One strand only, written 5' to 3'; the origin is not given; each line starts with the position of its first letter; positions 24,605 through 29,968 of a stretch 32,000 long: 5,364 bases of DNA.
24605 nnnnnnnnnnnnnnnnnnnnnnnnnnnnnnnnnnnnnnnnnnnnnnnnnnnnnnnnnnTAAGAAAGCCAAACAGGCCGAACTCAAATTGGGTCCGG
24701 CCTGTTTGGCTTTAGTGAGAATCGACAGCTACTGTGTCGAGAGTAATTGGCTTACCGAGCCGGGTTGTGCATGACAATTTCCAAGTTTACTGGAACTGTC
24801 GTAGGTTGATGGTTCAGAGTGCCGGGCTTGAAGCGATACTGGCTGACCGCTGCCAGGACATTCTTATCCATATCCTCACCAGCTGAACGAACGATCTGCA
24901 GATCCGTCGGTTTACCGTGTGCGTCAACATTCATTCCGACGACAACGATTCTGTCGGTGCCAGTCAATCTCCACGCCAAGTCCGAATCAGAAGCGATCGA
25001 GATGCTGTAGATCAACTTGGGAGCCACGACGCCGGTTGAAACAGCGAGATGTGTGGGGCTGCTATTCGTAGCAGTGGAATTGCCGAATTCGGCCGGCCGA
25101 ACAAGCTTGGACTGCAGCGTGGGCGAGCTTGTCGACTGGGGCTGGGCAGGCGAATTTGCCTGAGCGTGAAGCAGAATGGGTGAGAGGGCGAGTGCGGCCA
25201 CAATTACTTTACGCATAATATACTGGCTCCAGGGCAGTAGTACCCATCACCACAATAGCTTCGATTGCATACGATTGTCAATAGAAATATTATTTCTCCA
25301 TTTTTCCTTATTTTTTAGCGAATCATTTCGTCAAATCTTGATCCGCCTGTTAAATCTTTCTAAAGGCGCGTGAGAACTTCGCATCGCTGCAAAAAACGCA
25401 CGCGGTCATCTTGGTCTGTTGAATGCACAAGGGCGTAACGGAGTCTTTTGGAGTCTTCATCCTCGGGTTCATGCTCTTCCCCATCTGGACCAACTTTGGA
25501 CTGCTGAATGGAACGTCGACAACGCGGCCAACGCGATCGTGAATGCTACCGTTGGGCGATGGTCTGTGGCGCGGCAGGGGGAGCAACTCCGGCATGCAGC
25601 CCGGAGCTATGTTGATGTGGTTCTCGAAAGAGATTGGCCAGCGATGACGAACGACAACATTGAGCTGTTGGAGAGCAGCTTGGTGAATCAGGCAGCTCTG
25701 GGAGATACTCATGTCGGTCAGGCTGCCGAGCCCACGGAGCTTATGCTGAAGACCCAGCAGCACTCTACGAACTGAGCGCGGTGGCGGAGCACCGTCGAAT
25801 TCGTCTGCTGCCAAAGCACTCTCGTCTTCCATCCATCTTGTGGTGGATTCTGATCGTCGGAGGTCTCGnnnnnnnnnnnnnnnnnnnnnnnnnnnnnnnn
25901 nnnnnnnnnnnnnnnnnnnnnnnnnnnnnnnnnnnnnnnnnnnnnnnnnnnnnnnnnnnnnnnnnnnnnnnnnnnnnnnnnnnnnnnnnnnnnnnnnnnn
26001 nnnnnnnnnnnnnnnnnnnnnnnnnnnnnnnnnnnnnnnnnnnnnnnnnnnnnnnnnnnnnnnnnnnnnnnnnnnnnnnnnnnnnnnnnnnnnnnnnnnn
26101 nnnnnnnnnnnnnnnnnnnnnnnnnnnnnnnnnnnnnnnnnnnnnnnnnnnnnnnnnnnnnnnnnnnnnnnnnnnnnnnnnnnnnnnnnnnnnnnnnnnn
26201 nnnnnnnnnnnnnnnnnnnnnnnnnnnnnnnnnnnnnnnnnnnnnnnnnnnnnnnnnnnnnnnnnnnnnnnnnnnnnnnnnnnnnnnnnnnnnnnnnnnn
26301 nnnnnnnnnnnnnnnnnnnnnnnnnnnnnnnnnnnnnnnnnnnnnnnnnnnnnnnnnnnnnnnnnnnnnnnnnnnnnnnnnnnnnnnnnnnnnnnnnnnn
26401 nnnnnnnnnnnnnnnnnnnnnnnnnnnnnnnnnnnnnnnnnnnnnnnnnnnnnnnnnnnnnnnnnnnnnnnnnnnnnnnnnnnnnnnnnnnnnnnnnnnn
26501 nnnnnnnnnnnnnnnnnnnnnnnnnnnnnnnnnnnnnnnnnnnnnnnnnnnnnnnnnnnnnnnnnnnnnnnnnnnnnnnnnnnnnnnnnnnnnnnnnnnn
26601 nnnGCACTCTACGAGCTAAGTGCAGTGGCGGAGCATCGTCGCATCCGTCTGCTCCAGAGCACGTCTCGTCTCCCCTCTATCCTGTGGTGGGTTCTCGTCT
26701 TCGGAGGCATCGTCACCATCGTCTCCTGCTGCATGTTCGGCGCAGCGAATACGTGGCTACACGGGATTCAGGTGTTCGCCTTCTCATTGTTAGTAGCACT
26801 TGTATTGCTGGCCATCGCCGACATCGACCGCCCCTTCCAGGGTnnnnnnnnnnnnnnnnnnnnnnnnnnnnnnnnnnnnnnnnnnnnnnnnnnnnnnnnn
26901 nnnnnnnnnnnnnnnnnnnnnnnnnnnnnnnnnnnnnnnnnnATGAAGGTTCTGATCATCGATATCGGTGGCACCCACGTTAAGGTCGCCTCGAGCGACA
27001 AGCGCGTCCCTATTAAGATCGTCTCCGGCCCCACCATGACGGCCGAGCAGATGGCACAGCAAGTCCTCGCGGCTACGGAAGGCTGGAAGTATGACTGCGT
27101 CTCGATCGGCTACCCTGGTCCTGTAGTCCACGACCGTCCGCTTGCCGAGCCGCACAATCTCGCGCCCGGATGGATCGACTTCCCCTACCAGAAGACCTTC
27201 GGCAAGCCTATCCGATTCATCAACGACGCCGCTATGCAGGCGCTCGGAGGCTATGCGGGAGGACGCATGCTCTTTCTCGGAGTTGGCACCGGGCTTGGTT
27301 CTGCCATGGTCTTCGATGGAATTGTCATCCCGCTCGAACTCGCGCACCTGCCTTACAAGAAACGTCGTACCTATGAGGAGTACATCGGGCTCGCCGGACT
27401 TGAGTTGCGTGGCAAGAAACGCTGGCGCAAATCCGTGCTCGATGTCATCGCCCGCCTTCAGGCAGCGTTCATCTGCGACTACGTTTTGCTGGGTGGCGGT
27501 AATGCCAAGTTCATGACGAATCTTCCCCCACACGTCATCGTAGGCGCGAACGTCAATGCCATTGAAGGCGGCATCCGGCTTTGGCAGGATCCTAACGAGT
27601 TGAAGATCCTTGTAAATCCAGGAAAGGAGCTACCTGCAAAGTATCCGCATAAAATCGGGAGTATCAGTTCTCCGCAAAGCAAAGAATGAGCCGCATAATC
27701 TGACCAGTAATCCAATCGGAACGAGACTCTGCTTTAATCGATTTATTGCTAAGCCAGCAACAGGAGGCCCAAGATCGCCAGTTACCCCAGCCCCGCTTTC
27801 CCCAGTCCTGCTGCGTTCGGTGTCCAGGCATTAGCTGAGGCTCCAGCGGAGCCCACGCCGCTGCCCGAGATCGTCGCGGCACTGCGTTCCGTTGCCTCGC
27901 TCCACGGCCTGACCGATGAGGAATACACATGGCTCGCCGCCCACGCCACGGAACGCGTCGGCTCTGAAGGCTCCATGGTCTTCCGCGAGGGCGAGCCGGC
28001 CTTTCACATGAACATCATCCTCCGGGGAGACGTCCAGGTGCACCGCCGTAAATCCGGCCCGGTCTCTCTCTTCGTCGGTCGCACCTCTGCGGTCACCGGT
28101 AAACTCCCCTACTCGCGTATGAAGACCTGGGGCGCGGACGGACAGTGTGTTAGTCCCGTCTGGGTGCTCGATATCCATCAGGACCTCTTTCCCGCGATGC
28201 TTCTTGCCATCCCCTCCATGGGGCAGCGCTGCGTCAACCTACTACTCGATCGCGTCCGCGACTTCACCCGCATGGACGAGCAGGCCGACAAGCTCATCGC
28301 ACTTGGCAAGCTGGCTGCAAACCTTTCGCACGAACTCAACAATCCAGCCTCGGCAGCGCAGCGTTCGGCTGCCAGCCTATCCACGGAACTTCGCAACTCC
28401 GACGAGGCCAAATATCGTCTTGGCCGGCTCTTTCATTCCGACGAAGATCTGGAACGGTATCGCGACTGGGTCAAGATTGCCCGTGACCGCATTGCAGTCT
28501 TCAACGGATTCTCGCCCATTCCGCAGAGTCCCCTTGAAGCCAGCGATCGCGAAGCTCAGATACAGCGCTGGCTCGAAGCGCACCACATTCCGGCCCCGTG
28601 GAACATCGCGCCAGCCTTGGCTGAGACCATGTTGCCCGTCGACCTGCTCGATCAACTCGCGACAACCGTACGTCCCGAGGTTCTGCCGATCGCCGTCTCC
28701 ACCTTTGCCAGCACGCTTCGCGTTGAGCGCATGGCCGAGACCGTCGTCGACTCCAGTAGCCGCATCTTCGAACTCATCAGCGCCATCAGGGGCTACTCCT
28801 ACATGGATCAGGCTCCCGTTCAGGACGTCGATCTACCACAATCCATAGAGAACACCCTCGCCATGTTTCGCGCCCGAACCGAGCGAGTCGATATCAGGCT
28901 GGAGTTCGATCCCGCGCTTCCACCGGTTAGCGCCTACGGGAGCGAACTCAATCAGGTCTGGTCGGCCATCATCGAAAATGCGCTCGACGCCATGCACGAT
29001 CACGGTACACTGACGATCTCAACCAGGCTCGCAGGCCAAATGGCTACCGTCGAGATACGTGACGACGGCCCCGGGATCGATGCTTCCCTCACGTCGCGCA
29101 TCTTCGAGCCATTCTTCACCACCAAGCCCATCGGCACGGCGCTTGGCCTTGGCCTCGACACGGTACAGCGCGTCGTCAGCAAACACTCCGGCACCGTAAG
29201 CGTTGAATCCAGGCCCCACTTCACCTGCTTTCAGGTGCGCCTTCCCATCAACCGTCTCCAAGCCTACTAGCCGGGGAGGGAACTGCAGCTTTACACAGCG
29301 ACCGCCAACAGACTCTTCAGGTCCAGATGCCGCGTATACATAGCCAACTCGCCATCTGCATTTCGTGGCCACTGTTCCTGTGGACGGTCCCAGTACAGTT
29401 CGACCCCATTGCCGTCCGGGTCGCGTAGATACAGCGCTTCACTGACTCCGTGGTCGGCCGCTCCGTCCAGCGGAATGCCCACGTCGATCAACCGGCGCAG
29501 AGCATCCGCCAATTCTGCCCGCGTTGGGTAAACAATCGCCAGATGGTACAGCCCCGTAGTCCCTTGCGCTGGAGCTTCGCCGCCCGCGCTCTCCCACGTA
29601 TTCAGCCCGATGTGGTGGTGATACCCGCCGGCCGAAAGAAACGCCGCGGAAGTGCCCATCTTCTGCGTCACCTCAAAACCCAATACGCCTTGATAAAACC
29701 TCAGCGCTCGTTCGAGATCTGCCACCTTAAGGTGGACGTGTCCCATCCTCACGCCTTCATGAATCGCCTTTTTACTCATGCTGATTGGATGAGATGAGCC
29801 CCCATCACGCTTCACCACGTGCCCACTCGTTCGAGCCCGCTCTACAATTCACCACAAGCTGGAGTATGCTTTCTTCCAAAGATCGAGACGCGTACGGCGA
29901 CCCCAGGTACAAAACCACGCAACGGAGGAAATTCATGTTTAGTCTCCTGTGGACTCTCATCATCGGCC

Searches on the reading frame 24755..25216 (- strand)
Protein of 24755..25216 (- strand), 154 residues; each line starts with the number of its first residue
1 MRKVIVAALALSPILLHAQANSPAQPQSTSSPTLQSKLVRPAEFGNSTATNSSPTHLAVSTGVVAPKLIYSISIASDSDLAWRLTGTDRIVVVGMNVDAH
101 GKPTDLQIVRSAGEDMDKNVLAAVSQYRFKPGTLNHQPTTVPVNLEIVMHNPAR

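Call 82: search_protein_families(library=pfam, proteins=[window:24755-25216:-], max_evalue=0.001)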
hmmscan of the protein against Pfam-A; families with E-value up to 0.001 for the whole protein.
window:24755-25216:- (154 aa): 1 family
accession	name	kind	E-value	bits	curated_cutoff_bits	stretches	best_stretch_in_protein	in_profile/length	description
PF03544.19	TonB_C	-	3.3e-10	40.7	24.6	1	91-147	18-75/79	Gram-negative bacterial TonB protein C-terminal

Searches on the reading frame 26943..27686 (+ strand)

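Call 82: search_protein_families(library=pfam, proteins=[window:26943-27686:+], max_evalue=0.001)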
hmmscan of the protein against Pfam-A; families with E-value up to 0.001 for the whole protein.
window:26943-27686:+ (248 aa): 1 family
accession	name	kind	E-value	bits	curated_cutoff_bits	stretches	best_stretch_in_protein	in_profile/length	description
PF00480.26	ROK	-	3.9e-07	30.3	22.9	1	6-129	4-145/294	ROK family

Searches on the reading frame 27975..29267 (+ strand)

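Call 60: search_protein_families(library=pfam, proteins=[window:27975-29267:+], max_evalue=0.00001)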
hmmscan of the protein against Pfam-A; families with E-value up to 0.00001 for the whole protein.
window:27975-29267:+ (431 aa): 1 family
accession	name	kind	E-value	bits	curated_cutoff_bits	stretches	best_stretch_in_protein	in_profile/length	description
PF02518.31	HATPase_c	-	2e-19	70.5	26.4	1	324-425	5-109/111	Histidine kinase-, DNA gyrase B-, and HSP90-like ATPase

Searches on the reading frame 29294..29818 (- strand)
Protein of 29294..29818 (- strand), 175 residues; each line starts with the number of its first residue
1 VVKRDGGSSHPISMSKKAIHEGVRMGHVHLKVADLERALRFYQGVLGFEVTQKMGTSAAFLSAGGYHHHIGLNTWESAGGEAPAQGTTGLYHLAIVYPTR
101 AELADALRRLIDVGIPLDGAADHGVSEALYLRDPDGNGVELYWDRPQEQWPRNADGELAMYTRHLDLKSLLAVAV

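Call 82: search_protein_families(library=pfam, proteins=[window:29294-29818:-], max_evalue=0.001)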
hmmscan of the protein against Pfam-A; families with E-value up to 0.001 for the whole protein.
window:29294-29818:- (175 aa): 4 families
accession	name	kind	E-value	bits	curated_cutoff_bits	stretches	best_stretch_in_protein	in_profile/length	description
PF00903.31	Glyoxalase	-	1.5e-16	61.3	20.6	1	24-141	1-121/121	Glyoxalase/Bleomycin resistance protein/Dioxygenase superfamily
PF22677.2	Ble-like_N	-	1.3e-06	28.5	24.5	1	27-57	4-34/41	Bleomycin resistance protein-like N-terminal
PF18029.7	Glyoxalase_6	-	1.7e-06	29.1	23.6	1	28-140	2-104/106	Glyoxalase-like domain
PF13669.12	Glyoxalase_4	-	2e-05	25.3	27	1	27-117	2-93/109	Glyoxalase/Bleomycin resistance protein/Dioxygenase superfamily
